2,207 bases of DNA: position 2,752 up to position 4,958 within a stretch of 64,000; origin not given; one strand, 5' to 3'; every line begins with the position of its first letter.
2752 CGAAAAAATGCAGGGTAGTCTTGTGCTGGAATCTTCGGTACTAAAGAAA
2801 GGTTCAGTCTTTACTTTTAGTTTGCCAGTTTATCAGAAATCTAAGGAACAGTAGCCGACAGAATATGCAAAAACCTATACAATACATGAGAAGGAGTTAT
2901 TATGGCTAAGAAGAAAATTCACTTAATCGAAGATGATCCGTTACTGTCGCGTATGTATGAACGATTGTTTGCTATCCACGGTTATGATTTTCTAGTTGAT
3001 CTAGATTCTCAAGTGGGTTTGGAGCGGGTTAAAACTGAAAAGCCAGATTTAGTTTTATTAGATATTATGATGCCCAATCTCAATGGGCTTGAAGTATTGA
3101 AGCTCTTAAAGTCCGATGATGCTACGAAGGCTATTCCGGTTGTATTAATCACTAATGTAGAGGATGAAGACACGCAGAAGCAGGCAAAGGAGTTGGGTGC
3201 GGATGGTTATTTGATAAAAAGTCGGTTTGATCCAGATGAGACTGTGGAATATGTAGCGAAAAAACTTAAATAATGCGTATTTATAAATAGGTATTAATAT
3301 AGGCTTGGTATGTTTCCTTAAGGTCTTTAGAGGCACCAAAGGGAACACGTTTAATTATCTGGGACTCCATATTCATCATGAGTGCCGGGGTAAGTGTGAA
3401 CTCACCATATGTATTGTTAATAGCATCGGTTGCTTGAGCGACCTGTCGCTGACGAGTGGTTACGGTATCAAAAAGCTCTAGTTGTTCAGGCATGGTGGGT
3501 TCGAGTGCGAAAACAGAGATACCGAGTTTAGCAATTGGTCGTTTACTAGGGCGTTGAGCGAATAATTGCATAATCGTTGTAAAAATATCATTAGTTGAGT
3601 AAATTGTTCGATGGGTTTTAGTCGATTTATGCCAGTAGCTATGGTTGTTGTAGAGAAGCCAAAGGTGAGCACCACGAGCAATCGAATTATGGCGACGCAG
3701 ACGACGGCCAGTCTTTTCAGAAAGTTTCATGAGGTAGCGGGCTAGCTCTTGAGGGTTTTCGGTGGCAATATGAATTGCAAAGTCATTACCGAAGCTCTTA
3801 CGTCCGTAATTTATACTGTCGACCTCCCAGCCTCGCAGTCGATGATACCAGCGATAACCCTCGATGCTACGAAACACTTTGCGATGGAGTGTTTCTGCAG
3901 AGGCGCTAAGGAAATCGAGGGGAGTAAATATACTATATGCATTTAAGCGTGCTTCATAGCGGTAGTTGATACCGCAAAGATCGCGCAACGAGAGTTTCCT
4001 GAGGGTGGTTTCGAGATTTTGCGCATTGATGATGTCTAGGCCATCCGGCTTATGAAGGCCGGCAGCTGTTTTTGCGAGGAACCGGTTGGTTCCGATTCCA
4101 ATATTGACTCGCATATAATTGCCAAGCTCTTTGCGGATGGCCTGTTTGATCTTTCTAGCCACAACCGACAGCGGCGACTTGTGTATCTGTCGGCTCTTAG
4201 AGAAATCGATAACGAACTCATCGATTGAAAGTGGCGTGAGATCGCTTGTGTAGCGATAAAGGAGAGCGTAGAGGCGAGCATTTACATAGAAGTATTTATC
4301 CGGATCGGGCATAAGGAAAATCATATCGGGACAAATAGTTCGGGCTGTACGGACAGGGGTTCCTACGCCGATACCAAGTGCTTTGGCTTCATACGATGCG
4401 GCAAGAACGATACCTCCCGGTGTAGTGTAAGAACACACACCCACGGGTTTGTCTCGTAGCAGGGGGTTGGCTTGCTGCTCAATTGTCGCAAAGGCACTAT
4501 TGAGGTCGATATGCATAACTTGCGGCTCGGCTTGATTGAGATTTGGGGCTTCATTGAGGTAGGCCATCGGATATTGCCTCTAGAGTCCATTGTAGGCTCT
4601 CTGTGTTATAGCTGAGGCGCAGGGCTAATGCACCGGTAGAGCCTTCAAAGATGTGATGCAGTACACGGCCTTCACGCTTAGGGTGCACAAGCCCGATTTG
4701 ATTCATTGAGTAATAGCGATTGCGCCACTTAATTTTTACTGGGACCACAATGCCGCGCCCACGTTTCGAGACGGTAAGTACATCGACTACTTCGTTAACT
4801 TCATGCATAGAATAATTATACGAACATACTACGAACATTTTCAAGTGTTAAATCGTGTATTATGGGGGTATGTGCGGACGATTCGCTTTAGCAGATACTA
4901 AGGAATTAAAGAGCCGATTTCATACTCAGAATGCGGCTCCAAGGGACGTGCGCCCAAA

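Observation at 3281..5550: Divergent DNA-damage-tolerance module with a GAAC-N7-GAAC direct repeat in the shared promoter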

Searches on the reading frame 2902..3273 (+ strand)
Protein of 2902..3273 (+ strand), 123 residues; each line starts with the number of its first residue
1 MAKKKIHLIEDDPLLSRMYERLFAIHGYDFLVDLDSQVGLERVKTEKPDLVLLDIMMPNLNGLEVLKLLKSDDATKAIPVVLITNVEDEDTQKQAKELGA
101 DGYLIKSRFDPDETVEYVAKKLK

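Call 7: search_protein_families(library=pfam, proteins=[window:2902-3273:+], max_evalue=0.01)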
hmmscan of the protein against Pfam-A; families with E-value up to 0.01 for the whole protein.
window:2902-3273:+ (123 aa): 1 family
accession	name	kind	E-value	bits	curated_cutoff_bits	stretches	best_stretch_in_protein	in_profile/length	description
PF00072.30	Response_reg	-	2.9e-22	79.4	30.2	1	6-117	1-109/111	Response regulator receiver domain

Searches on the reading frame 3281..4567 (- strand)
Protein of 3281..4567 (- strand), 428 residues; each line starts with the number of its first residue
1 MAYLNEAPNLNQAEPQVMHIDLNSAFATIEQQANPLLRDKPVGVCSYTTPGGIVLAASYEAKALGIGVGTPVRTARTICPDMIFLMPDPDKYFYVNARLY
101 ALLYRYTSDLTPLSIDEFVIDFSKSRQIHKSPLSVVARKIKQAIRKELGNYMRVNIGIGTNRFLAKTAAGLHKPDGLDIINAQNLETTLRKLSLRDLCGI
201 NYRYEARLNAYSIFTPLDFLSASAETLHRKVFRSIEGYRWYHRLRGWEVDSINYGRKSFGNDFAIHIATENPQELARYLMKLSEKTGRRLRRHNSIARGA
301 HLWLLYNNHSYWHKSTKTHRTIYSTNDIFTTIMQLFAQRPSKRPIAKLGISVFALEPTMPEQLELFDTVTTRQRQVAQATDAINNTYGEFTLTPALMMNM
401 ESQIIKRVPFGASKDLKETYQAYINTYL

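Call 7: search_protein_families(library=pfam, proteins=[window:3281-4567:-], max_evalue=0.01)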
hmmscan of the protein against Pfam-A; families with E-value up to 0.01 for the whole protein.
window:3281-4567:- (428 aa): 2 families
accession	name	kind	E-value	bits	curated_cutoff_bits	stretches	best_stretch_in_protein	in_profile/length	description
PF00817.25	IMS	-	1.2e-35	123.1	23.2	1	20-169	1-147/148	impB/mucB/samB family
PF11799.13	IMS_C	-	1.1e-16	61.7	20.7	1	256-365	1-109/109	impB/mucB/samB family C-terminal domain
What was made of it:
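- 3281..4567 (-): Y-family (DinB-like) translesion DNA polymerase, 428 aa. It overlaps the small gene by 17 nt, so the two form an operon. Pfam IMS 1.2e-35 and IMS_C 1.1e-16 (call 7).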

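Call 16: find_encoding_contigs(protein=window:3281-4567:-, flank=10000, max_places=6)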
Protein window:3281-4567:- (428 aa): 24 contigs read that carry it; 6 places shown.
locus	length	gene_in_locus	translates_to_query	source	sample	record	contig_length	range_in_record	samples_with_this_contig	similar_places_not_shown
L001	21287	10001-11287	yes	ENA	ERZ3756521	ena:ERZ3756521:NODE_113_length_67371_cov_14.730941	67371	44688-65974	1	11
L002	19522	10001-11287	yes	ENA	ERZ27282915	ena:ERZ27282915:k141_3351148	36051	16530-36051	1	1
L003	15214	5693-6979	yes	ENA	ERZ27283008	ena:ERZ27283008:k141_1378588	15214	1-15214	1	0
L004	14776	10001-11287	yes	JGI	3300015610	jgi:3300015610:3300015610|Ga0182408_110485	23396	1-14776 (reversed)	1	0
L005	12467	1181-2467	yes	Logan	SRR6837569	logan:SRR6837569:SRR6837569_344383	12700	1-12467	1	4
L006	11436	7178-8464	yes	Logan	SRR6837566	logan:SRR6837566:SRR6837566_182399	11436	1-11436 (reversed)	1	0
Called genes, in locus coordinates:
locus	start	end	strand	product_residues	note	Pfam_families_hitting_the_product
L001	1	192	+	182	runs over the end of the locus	PF20803:PaaX_M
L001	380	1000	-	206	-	PF02163:Peptidase_M50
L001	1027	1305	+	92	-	PF00830:Ribosomal_L28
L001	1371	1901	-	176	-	-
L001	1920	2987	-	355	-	PF01594:AI-2E_transport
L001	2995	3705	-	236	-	-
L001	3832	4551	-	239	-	PF07685:GATase_3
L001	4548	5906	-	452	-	PF08245:Mur_ligase_M, PF08353:MurT_C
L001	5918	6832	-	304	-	PF01715:IPPT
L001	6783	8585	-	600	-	PF07973:tRNA_SAD, PF00587:tRNA-synt_2b, PF03129:HGTP_anticodon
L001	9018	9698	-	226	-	PF02586:SRAP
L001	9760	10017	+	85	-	-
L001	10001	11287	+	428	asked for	PF00817:IMS, PF11799:IMS_C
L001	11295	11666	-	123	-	PF00072:Response_reg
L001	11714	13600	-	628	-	PF00512:HisKA, PF13581:HATPase_c_2 (weak), PF02518:HATPase_c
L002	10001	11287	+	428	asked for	PF00817:IMS, PF11799:IMS_C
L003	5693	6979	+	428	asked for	PF00817:IMS, PF11799:IMS_C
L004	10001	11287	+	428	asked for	PF00817:IMS, PF11799:IMS_C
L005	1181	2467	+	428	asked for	PF00817:IMS, PF11799:IMS_C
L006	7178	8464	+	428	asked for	PF00817:IMS, PF11799:IMS_C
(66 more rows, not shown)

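Call 17: find_related_loci(query=window:3281-4567:-, collection=metagenome_contigs, flank=3000)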
Query window:3281-4567:- (428 aa) in metagenome_contigs; peptide patterns used: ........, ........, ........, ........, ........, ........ (x = any residue, [..] = any of these).
68 stretches matched a pattern; 47 encode a relative of the query (tblastn E <= 1e-3); 47 distinct loci.
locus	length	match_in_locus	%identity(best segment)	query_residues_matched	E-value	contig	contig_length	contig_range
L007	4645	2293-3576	70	1-428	0e+0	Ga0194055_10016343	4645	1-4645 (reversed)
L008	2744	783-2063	70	1-427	0e+0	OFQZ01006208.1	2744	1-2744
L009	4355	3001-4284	69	1-428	0e+0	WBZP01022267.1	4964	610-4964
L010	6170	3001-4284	70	1-428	0e+0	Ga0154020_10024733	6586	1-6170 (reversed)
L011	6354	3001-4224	54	10-416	4e-143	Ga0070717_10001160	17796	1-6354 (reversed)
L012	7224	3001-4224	54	10-416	2e-142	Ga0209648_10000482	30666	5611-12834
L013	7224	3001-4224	53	10-416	2e-142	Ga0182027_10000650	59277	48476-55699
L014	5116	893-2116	54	10-416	2e-143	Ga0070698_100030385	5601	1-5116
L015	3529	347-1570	53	10-416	2e-147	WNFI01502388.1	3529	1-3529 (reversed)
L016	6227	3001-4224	54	10-416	1e-142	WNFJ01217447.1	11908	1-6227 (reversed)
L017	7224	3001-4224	54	10-416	2e-142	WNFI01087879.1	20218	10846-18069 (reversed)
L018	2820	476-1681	54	11-411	3e-149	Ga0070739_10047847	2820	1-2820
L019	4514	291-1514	53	10-416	1e-143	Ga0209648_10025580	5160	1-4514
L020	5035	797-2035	52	10-421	7e-142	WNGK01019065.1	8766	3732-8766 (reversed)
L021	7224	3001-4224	54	10-416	1e-141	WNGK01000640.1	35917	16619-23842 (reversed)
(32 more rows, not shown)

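Call 48: search_protein_families(library=ncbifam, proteins=[window:3281-4567:-], max_evalue=0.1)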
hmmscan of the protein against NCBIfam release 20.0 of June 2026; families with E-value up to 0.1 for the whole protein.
window:3281-4567:- (428 aa): 10 families
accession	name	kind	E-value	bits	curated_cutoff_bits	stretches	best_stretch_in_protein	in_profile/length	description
NF002848.0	PRK03103.1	subfamily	1.4e-61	208.2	381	1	15-407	4-401/410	DNA polymerase IV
NF002492.0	PRK01810.1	equivalog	1.6e-58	198.4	399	1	17-394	12-391/412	DNA polymerase IV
NF003015.0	PRK03858.1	subfamily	5e-56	190.5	367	1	13-402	5-390/399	DNA polymerase IV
NF002677.0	PRK02406.1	equivalog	1.3e-53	182.4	256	1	15-361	6-349/357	DNA polymerase IV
NF010731.0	PRK14133.1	equivalog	3.2e-53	181.2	362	1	16-369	4-350/352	DNA polymerase IV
NF002751.0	PRK02794.1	equivalog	3.7e-52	177.6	371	1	16-398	39-418/425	DNA polymerase IV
NF002882.0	PRK03348.1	equivalog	7e-41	140.5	389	1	13-381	3-368/461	DNA polymerase IV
NF002883.0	PRK03352.1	equivalog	1.5e-32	113.2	330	1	14-352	4-339/347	DNA polymerase IV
NF002292.0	PRK01216.1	equivalog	4.9e-32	111.3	339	1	17-286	3-272/351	DNA polymerase IV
NF002955.0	PRK03609.1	subfamily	3.3e-16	59.3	431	1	19-235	4-221/422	translesion error-prone DNA polymerase V subunit UmuC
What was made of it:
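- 3281..4567 (-): The best NCBIfam models are DNA polymerase IV, all below their cut-offs; the UmuC model scores only 59 bits (call 48).
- On Y-family DNA polymerase: The protein is below every NCBIfam Pol IV or UmuC equivalog cut-off (call 48), so the subfamily is unassigned.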

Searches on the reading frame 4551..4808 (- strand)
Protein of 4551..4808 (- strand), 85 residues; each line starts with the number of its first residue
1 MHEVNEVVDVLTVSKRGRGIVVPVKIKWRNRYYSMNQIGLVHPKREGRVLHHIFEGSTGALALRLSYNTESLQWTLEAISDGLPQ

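Call 7: search_protein_families(library=pfam, proteins=[window:4551-4808:-], max_evalue=0.01)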
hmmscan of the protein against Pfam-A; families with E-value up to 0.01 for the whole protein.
window:4551-4808:- (85 aa): 0 families

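Call 47: find_homologous_proteins(query=window:4554-4808:-, max_evalue=0.001)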
Query window:4554-4808:- (85 aa): 19 proteins with E <= 0.001 among 21 candidates.
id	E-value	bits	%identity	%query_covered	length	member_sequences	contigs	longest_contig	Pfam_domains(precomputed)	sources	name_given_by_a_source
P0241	3.6e-49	182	99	100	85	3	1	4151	-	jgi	-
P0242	3.8e-45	169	91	100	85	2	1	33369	-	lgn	-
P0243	5.3e-45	168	89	100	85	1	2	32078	-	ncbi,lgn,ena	-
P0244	1.2e-40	155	82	100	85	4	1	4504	-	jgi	jgi:hypothetical protein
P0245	2.5e-40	154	80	99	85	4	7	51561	-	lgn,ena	-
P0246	8.7e-38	145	78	100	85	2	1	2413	-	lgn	-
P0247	9.6e-38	145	79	100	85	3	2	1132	-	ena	-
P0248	3.7e-37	143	75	100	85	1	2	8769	-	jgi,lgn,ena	-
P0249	4.0e-37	143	75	99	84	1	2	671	-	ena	-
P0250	1.5e-36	142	79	100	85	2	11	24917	-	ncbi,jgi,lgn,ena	jgi:hypothetical protein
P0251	2.0e-36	141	75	100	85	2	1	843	-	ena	-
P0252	3.7e-36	140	75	99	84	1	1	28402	-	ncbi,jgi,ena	ncbi:MAG: hypothetical protein WCI47_00350 [bacterium]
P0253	5.9e-36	140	75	100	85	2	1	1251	-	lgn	-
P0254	1.4e-35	138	75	100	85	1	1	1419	-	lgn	-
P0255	1.8e-35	138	78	98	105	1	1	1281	-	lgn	-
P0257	4.2e-31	124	69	100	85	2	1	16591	-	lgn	-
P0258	3.9e-29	118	60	99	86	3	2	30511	-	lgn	-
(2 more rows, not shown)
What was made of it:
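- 4551..4808 (-): 85-aa partner protein of the polymerase. It belongs to an unnamed family and is a candidate standalone ImuB-C-like domain. 19 database homologs are all annotated hypothetical (call 47).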

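Call 48: search_protein_families(library=ncbifam, proteins=[window:4554-4808:-], max_evalue=0.1)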
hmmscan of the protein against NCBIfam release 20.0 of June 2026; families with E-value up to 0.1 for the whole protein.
window:4554-4808:- (85 aa): 0 families
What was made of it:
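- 4551..4808 (-): No Pfam or NCBIfam hit (calls 7, 48).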

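Call 50: find_encoding_contigs(protein=P0258, flank=10000, max_places=3)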
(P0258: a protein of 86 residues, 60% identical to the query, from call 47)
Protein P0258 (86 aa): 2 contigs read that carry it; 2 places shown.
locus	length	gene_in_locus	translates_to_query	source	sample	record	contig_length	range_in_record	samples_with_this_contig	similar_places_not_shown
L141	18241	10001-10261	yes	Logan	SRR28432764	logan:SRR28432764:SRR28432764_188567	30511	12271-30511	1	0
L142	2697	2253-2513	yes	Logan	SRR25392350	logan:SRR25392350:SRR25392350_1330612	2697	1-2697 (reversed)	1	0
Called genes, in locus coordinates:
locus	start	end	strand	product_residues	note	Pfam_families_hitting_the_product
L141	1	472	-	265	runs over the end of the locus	PF04085:MreC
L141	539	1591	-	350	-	PF00022:Actin (faint), PF06723:MreB_Mbl, PF00012:HSP70, PF14450:FtsA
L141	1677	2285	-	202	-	PF13489:Methyltransf_23 (weak)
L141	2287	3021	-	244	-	PF02517:Rce1-like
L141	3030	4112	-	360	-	PF02163:Peptidase_M50, PF13180:PDZ_2, PF17820:PDZ_6 (weak)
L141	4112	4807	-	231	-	PF01255:Prenyltransf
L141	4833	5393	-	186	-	PF01765:RRF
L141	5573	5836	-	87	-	PF01541:GIY-YIG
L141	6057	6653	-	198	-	PF00889:EF_TS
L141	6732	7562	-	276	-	PF00318:Ribosomal_S2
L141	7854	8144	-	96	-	-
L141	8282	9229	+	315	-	PF00892:EamA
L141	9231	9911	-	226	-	PF02586:SRAP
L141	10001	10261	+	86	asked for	-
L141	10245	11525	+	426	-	PF00817:IMS, PF11799:IMS_C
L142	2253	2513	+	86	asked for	-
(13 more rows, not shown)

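Call 51: find_encoding_contigs(protein=P0257, flank=10000, max_places=3)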
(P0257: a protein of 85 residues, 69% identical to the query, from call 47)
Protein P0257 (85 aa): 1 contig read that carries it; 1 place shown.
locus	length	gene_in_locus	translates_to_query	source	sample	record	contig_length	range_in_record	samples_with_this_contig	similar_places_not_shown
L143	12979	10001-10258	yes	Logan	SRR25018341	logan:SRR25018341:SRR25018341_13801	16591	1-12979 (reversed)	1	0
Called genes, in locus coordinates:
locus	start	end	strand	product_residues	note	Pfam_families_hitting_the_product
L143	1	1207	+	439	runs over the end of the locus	PF08323:Glyco_transf_5, PF13439:Glyco_transf_4, PF13579:Glyco_trans_4_4, PF20706:GT4-conflict, PF00534:Glycos_transf_1, PF13692:Glyco_trans_1_4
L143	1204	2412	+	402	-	PF03065:Glyco_hydro_57, PF01522:Polysacc_deac_1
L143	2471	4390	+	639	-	PF00723:Glyco_hydro_15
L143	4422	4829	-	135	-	PF00072:Response_reg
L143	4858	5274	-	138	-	PF20274:cREC_REC (weak), PF00072:Response_reg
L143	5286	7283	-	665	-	PF00989:PAS, PF08447:PAS_3, PF08448:PAS_4, PF13426:PAS_9, PF00989:PAS, PF13426:PAS_9, PF00512:HisKA, PF02518:HATPase_c, +2 more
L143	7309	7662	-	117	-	PF00072:Response_reg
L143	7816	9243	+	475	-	PF13641:Glyco_tranf_2_3, PF00535:Glycos_transf_2, PF13506:Glyco_transf_21, PF13632:Glyco_trans_2_3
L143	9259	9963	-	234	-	PF02586:SRAP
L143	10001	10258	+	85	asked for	-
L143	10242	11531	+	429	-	PF00817:IMS, PF11799:IMS_C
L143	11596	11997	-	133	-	PF18451:CdiA_C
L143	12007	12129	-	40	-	-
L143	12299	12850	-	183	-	-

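Call 58: predict_structure(alignment_id=A1)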
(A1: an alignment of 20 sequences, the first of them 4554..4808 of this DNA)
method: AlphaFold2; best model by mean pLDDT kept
length: 85 residues; sequences in the alignment: 20
mean_pLDDT: 66.1   pTM: 0.52
mean pLDDT of the five models: 66.1, 64.6, 64.5, 61.7, 60.7
residues with pLDDT >= 90: 0; 70-90: 40; 50-70: 24; < 50: 21
segments of 3 or more residues with pLDDT < 50: 1-9, 13-21, 83-85
pLDDT, mean of each block of 10 residues (from residue 1): 41 43 62 66 84 78 82 81 49
secondary structure, 60 per line:
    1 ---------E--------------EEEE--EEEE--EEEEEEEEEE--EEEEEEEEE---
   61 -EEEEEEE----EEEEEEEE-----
elements in order: E25-28 E31-34 E37-46 E49-57 E62-68 E73-80
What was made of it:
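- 4551..4808 (-): The AlphaFold model is all-beta, pLDDT 66 (call 58).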

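Call 60: fold_search(model_id=the predicted structure, library=pdb)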
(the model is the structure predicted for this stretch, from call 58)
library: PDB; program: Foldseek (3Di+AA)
matches with E <= 10: 419; with E <= 0.001: 0
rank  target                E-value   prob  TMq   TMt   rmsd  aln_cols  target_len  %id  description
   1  4r5l_C                4.1e-01  0.57  0.34  0.15   9.8        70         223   18  Crystal structure of the DnaK C-terminus (Dnak-SBD-C) (released 2014-09-10)
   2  7ui9_a                5.4e-01  0.38  0.30  0.10   4.2        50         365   10  Core Mediator-PICearly (Copy A) (released 2023-02-15)
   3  8c9y                  6.0e-01  0.80  0.42  0.40   9.0        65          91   15  The MK-RSL - sulfonato-calix[8]arene complex, H32 form (released 2023-07-12)
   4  3lwi_A                6.0e-01  0.15  0.22  0.30  13.3        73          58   16  Crystal structure of Cren7-dsDNA complex (released 2010-05-26)
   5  4r5g_B                6.7e-01  0.44  0.35  0.16  10.7        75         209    8  Crystal structure of the DnaK C-terminus with the inhibitor PET-16 (released 2014-09-10)
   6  5tph_B                7.0e-01  0.51  0.36  0.28   5.7        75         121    7  Crystal structure of a de novo designed protein homodimer with curved beta-sheet (released 2017-01-25)
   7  2bs6_A                7.4e-01  0.72  0.41  0.39   9.5        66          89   12  LECTIN FROM RALSTONIA SOLANACEARUM COMPLEXED WITH XYLOGLUCAN FRAGMENT (released 2005-05-19)
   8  2bt9_B                7.9e-01  0.75  0.41  0.40   9.1        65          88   18  Lectin from Ralstonia solanacearum complexed with Me-fucoside (released 2005-06-02)
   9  5u35_B                7.9e-01  0.41  0.35  0.27   6.5        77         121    8  Crystal structure of a de novo designed protein with curved beta-sheet (released 2017-01-25)
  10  3dpo_B                8.3e-01  0.47  0.36  0.16   9.8        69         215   14  Crystal structure of the substrate binding domain of E. coli DnaK in complex with a short pyrrhocoricin-derived inhibi (released 2009-03-10)
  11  3qnj_B                8.8e-01  0.44  0.36  0.16   9.8        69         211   14  Crystal structure of the substrate binding domain of E.coli DnaK in complex with the antimicrobial peptide oncocin (released 2011-03-23)
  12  8veh_A                8.8e-01  0.38  0.36  0.19   6.1        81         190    7  Crystal structure of outer membrane lipoprotein carrier protein (LolA) from Rickettsia bellii (released 2023-12-27)
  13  4r80_A                8.8e-01  0.28  0.28  0.30   4.6        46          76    9  Crystal Structure of a De Novo Designed Beta Sheet Protein, Cystatin Fold, Northeast Structural Genomics Consortium (N (released 2014-09-24)
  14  5wwc_B                8.8e-01  0.14  0.23  0.31  13.5        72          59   17  The crystal structure of Cren7 mutant L28M in complex with dsDNA (released 2017-04-26)
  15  2bs6_B                9.8e-01  0.63  0.41  0.39   9.0        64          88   16  LECTIN FROM RALSTONIA SOLANACEARUM COMPLEXED WITH XYLOGLUCAN FRAGMENT (released 2005-05-19)
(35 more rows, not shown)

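Call 61: find_encoding_contigs(protein=P0252, flank=10000, max_places=3)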
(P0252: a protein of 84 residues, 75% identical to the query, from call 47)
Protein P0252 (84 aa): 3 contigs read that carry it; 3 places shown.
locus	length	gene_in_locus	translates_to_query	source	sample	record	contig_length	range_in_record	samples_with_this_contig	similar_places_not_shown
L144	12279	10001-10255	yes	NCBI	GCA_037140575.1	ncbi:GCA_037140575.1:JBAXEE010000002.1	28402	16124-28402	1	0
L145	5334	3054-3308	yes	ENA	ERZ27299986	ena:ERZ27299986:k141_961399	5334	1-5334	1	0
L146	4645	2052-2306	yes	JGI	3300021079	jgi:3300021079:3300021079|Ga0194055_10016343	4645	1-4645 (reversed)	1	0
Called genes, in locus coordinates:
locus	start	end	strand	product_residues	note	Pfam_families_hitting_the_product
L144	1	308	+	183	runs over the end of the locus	PF20803:PaaX_M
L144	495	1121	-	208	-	PF02163:Peptidase_M50 (weak)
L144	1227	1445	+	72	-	PF00830:Ribosomal_L28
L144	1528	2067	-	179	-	-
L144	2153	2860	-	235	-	-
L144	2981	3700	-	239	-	PF07685:GATase_3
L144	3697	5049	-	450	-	PF08245:Mur_ligase_M, PF08353:MurT_C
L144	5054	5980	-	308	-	PF01715:IPPT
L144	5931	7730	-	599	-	PF07973:tRNA_SAD, PF00587:tRNA-synt_2b, PF03129:HGTP_anticodon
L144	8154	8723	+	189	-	-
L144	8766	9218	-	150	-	PF00293:NUDIX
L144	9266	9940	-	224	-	PF02586:SRAP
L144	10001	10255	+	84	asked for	-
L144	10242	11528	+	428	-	PF00817:IMS, PF11799:IMS_C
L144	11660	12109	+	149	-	PF22811:Zn_ribbon_NrdR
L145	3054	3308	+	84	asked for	-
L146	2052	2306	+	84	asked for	-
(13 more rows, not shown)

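Call 80: search_protein_families(library=pfam, alignment_id=A2, max_evalue=10)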
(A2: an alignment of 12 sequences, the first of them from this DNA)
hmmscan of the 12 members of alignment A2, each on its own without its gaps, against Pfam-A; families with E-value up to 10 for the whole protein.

A. member 1, seq(85 aa): 0 families

B. families by the number of members that match (of 12 scanned): 7 families
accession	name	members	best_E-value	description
PF20114.4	DUF6504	1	0.0001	Domain of unknown function (DUF6504)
PF01261.30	AP_endonuc_2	1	0.027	Xylose isomerase-like TIM barrel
PF10298.14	WhiA_N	1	0.066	WhiA N-terminal LAGLIDADG-like domain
PF24103.1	NT_N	1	0.078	Neurotrophin 1 N-terminal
PF15645.12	Tox-PLDMTX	1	0.08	Dermonecrotoxin of the Papain-like fold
PF01246.26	Ribosomal_L24e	1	0.091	Ribosomal protein L24e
PF19813.4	DUF6296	1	0.12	Family of unknown function (DUF6296)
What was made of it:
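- On UmuD: No Peptidase_S24 hit in the small protein (calls 7, 80).
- On YolD-like (PF08863): No YolD hit in any of 12 diverse members, even at E up to 10 (call 80).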

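Call 81: search_solved_structures(query=A2, max_evalue=10)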
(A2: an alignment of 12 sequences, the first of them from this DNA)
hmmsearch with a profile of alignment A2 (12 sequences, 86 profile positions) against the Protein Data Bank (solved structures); distinct sequences matched with E-value up to 10: 2.
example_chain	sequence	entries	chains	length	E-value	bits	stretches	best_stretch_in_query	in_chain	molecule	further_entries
5xfm_A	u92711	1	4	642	0.72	13.2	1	26-67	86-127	Alpha-glucosidase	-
8hbs_A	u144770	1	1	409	1.5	12.1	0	56-79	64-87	Glycylpeptide N-tetradecanoyltransferase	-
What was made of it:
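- Tried and rejected: Foldseek against the PDB gave nothing below E = 0.4 (call 60), and a profile search of PDB sequences gave nothing (call 81).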
